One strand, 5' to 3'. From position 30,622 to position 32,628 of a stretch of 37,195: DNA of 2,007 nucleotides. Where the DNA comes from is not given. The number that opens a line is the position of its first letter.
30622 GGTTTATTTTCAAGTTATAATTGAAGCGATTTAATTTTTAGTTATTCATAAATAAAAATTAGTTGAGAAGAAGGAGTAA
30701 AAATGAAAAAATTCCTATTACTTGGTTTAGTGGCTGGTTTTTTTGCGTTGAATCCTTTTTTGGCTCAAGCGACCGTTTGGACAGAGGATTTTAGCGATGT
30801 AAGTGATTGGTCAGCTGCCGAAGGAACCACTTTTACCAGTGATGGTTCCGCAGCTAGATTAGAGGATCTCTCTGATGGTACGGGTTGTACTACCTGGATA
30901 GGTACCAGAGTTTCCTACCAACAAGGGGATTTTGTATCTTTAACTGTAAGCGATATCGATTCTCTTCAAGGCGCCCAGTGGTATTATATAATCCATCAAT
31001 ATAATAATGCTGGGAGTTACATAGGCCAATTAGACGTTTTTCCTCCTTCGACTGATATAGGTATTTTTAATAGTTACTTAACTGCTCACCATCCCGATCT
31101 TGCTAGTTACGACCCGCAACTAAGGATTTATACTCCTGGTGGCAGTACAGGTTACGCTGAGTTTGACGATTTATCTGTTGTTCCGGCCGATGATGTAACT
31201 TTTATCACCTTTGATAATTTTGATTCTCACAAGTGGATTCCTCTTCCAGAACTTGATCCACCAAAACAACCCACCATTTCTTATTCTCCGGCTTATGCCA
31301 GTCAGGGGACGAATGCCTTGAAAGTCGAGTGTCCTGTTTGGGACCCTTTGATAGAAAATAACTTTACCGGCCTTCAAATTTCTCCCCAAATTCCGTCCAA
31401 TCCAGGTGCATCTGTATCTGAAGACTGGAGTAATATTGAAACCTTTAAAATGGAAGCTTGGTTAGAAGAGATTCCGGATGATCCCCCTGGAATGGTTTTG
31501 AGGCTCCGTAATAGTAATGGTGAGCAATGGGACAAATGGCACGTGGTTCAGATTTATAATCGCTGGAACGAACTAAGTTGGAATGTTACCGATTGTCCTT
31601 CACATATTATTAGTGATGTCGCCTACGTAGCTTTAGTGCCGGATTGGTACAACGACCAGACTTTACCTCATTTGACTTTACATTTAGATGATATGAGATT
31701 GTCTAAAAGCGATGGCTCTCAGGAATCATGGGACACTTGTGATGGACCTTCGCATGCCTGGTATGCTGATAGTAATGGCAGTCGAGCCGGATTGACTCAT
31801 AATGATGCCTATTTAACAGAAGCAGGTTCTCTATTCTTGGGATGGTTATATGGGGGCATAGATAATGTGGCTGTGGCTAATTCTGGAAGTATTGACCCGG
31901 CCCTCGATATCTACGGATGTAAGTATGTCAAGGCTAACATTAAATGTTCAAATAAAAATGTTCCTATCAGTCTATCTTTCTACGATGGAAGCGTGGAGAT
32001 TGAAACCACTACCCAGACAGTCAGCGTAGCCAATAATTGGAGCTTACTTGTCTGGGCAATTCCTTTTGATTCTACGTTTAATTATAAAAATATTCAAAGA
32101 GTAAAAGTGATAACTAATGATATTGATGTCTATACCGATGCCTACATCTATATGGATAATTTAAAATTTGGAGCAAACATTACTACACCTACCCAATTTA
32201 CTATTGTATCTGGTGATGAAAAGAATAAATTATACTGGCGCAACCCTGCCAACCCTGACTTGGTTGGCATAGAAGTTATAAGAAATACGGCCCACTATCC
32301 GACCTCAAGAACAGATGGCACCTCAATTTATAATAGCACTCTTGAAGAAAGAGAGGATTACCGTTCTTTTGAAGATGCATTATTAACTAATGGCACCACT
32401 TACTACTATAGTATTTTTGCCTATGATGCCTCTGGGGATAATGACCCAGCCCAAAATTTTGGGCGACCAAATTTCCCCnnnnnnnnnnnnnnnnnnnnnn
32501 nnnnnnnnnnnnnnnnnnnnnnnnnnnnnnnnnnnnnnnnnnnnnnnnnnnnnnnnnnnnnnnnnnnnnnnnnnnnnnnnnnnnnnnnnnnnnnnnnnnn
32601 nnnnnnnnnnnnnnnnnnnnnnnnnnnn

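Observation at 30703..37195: The largest gene at the 3' end is invisible in the ORF track: an open frame of at least 2164 codons running off the window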

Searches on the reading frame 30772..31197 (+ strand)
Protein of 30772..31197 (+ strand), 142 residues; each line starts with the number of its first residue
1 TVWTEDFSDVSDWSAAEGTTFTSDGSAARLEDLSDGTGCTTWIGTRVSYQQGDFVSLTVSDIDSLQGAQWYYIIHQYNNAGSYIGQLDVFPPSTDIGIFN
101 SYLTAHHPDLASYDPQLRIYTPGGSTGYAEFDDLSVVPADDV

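Call 69: search_protein_families(library=pfam, proteins=[window:30772-31197:+], max_evalue=10)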
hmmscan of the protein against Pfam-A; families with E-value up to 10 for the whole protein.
window:30772-31197:+ (142 aa): 1 family
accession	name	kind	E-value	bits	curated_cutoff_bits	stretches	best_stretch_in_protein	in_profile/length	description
PF22308.1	DUF6969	-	0.27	11.2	27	1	62-93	44-75/201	Domain of unknown function (DUF6969)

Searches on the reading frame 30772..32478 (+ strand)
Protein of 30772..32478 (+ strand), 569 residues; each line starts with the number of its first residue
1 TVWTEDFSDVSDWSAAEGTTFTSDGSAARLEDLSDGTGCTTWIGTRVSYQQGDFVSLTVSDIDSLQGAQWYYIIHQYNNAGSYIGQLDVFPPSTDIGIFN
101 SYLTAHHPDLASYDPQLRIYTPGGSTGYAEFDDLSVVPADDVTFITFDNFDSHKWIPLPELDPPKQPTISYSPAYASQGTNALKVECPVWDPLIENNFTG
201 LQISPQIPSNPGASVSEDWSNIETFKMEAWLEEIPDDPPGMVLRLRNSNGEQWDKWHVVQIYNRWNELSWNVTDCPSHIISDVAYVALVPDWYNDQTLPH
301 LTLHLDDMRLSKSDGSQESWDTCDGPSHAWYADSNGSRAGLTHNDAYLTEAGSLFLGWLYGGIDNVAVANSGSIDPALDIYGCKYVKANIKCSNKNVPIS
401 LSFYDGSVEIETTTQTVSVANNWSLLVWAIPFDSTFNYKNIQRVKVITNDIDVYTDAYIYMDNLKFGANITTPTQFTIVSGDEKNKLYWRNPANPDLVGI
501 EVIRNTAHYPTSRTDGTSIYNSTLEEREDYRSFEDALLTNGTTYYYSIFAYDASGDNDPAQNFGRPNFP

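Call 50: search_solved_structures(query=window:30772-32478:+, max_evalue=10)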
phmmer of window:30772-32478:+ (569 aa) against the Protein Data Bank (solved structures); distinct sequences matched with E-value up to 10: 0.

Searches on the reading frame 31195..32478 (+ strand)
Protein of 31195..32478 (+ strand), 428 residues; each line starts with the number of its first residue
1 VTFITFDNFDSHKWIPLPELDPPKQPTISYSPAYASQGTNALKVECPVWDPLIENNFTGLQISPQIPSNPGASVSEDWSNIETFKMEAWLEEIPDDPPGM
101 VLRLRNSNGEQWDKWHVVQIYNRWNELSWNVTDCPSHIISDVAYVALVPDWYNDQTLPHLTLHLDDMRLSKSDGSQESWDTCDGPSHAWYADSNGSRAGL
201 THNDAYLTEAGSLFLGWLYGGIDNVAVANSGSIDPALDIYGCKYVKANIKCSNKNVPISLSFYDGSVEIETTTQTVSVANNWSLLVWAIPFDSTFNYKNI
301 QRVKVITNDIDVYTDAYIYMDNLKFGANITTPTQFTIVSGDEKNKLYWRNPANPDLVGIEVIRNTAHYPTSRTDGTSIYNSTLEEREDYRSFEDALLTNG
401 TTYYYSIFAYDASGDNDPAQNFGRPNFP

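Call 70: find_related_loci(query=window:31195-32478:+, collection=metagenome_contigs, flank=10000)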
Query window:31195-32478:+ (428 aa) in metagenome_contigs; peptide patterns used: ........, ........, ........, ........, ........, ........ (x = any residue, [..] = any of these).
94 stretches matched a pattern, but none encodes a relative of the query by tblastn (E <= 1e-3).

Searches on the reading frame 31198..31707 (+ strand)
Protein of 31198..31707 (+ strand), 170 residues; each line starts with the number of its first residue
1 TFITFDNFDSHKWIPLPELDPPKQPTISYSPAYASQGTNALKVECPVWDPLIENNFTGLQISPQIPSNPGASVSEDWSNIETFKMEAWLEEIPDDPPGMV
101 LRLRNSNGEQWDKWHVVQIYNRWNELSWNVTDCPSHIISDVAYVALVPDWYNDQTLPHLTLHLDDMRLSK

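Call 69: search_protein_families(library=pfam, proteins=[window:31198-31707:+], max_evalue=10)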
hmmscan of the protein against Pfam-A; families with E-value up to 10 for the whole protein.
window:31198-31707:+ (170 aa): 1 family
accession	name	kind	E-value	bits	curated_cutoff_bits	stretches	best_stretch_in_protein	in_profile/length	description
PF16242.11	Pyrid_ox_like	-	0.077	13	28.8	1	73-113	91-127/149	Pyridoxamine 5'-phosphate oxidase like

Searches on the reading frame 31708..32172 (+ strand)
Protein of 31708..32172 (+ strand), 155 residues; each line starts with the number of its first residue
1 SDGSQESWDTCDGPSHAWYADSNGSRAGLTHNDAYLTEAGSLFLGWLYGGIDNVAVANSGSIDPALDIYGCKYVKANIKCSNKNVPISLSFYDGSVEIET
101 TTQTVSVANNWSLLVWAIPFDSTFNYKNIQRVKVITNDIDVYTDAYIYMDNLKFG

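Call 69: search_protein_families(library=pfam, proteins=[window:31708-32172:+], max_evalue=10)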
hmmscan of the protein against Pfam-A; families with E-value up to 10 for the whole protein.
window:31708-32172:+ (155 aa): 1 family
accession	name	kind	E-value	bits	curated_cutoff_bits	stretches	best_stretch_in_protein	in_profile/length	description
PF07162.17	B9-C2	-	0.053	14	27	1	94-130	36-72/166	Ciliary basal body-associated, B9 protein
